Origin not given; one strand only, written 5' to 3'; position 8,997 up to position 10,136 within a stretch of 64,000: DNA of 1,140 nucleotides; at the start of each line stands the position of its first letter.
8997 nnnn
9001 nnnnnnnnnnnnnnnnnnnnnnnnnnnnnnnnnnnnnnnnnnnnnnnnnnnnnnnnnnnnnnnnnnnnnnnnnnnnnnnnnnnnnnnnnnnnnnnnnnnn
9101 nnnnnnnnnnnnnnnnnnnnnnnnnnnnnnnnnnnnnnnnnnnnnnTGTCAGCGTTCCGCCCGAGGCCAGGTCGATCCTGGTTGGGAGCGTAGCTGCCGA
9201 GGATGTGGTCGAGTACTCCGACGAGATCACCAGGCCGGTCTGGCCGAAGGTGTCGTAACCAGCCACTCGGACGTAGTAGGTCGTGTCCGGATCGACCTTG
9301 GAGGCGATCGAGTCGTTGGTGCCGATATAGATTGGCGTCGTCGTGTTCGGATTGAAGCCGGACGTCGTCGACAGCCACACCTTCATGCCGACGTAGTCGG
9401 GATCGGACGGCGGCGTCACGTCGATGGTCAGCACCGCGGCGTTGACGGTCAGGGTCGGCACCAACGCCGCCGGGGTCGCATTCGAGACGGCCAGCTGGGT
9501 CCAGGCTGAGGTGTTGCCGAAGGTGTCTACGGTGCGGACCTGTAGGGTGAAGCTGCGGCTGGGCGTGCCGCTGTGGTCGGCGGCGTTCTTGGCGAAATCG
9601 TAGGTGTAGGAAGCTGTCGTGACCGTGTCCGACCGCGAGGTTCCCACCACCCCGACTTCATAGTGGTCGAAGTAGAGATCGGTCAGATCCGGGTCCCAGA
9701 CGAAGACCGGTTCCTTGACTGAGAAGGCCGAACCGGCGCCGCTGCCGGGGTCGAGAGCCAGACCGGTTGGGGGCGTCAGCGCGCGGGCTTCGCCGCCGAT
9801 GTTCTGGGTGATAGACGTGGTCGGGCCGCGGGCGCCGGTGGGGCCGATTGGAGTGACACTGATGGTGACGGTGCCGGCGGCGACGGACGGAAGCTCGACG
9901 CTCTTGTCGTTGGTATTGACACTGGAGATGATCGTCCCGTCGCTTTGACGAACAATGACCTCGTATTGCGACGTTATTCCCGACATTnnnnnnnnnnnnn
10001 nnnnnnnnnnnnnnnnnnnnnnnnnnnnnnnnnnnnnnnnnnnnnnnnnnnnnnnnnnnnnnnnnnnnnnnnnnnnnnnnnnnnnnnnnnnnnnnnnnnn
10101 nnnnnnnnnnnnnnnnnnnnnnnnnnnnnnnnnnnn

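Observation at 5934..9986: Tandem duplicated receptor-binding proteins derived from the lambda J C-terminal region, with divergent C-terminal domains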

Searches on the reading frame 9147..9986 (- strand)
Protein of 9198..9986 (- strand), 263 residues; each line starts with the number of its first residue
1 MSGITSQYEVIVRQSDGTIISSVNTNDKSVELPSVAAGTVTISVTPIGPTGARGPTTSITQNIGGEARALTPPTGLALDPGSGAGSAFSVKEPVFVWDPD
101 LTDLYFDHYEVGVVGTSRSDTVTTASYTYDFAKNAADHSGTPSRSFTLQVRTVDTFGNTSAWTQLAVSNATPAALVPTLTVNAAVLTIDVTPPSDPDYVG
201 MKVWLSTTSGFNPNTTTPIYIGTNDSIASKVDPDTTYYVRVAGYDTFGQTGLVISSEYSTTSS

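Call 27: search_protein_representatives(alignment_id=A1)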
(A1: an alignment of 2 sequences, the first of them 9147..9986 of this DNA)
Query: 2 sequences, 285 profile positions. Proteins with E-value up to 0.001 (for the whole library): 1422; up to 1e-10: 839; up to 1e-30: 13. The best 150 are listed.
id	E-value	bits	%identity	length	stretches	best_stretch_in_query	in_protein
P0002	9.8e-37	143.4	-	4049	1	24-280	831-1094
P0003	1.0e-36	143.3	-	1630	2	100-279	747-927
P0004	5.6e-36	140.9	-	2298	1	7-270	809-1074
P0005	4.9e-34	134.5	-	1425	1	16-255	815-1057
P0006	7.8e-33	130.6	-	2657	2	62-280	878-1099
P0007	5.5e-32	127.8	-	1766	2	108-281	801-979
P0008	6.2e-32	127.6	-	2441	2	36-272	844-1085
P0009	1.1e-31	126.8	-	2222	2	27-284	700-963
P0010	1.4e-31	126.4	-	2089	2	16-258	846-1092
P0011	1.5e-31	126.3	-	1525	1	7-269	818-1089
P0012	2.5e-31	125.6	-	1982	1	37-266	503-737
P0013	2.8e-31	125.5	-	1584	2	23-281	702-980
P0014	3.7e-31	125.1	-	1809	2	4-278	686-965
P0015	3.7e-30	121.8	-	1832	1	53-272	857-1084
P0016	3.9e-30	121.7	-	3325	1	37-263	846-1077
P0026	1.4e-28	116.6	-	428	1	25-266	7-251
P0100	1.2e-22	97.2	-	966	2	121-282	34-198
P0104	1.7e-22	96.6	-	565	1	119-265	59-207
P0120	1.3e-21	93.8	-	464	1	119-264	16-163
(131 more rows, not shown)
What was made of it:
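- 9156..9986 (-): RBP-A N-terminal module (aa 1-277): strands C-G of FN3-1 plus two further FN3-like domains. 1422 hits to the profile, nearly all internal to long J-like proteins (call 27).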

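Call 39: search_protein_families(library=pfam, max_evalue=10, proteins=[window:9198-9986:-])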
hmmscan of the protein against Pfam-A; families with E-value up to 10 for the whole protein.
seq(263 aa): 3 families
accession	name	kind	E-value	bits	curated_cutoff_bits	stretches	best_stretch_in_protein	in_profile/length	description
PF24169.1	Fn3-I_PB4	-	0.0044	17.9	27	1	188-247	15-72/88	Straight fiber protein PB4 first Fn3-like domain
PF24421.1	Ig_J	-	0.014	15.9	29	1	11-63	48-101/104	Tip attachment protein J, Ig-like domain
PF25788.1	Ig_Rha78A_N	-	0.57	10.9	27.4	0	141-166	72-97/105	Rha78A-like, N-terminal immunoglobulin domain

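Call 44: find_encoding_contigs(protein=P0120, flank=6000, max_places=3)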
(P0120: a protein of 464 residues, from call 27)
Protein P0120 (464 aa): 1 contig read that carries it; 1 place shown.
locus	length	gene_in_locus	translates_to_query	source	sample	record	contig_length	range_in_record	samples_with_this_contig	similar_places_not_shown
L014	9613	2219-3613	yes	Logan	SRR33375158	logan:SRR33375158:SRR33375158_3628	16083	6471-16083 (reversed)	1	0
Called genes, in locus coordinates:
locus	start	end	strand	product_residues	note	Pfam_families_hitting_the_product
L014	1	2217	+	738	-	?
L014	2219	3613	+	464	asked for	PF09327:Phage_Tail_Tip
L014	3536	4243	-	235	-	PF02562:PhoH, PF13604:AAA_30, PF13245:AAA_19 (weak)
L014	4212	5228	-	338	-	PF00268:Ribonuc_red_sm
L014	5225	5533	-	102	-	-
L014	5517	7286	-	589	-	PF00317:Ribonuc_red_lgN, PF02867:Ribonuc_red_lgC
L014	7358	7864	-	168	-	PF03819:MazG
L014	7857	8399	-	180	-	PF21448:DNMK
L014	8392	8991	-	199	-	PF12917:YfbR-like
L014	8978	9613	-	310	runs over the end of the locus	PF02511:Thy1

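Call 45: find_encoding_contigs(protein=P0026, flank=6000, max_places=3)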
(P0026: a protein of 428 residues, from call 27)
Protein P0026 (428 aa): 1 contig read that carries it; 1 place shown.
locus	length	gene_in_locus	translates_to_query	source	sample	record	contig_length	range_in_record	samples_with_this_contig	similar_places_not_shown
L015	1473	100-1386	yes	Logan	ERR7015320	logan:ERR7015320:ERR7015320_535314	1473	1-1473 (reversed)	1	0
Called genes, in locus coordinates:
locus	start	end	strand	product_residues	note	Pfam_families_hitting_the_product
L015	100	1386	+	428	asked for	PF09327:Phage_Tail_Tip (weak)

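Call 73: find_related_loci(query=A1, collection=viral_contigs, flank=6000)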
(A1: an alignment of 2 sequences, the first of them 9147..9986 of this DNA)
Query A1 (280 aa) in viral_contigs; peptide patterns used: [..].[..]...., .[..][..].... (x = any residue, [..] = any of these).
107 stretches matched a pattern; 3 encode a relative of the query (tblastn E <= 1e-3); 3 distinct loci.
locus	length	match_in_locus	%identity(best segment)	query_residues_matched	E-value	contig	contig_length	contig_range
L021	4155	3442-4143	32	69-264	1e-16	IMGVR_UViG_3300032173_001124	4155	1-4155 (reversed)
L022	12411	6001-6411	34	118-250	2e-15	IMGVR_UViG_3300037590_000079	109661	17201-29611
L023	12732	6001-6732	26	56-267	2e-7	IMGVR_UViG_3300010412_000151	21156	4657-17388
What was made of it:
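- Tried and rejected: The N-module profile scan of viral contigs gave only 3 loci (call 73).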

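Call 76: find_encoding_contigs(protein=P0104, flank=5000, max_places=2)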
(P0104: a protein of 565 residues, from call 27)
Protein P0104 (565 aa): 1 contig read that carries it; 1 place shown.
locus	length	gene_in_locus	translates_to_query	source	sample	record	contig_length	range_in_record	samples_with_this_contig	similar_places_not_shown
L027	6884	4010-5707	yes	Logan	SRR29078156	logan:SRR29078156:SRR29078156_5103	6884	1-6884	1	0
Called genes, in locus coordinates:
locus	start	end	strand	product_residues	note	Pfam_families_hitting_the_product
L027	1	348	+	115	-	?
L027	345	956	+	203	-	PF21430:DTP-pb9_B-dom (weak)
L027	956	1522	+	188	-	-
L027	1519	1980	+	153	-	-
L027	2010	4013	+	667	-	-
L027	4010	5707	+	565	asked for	-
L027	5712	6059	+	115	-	-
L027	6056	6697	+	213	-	-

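Call 77: find_encoding_contigs(protein=P0100, flank=5000, max_places=2)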
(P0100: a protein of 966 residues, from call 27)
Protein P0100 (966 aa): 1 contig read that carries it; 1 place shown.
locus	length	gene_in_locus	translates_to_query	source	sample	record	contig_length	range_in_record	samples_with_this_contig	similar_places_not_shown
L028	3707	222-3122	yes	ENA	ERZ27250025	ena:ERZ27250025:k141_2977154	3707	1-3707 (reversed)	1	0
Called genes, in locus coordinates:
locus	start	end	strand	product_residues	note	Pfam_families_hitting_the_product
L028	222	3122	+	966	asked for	PF00041:fn3 (faint)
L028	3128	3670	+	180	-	-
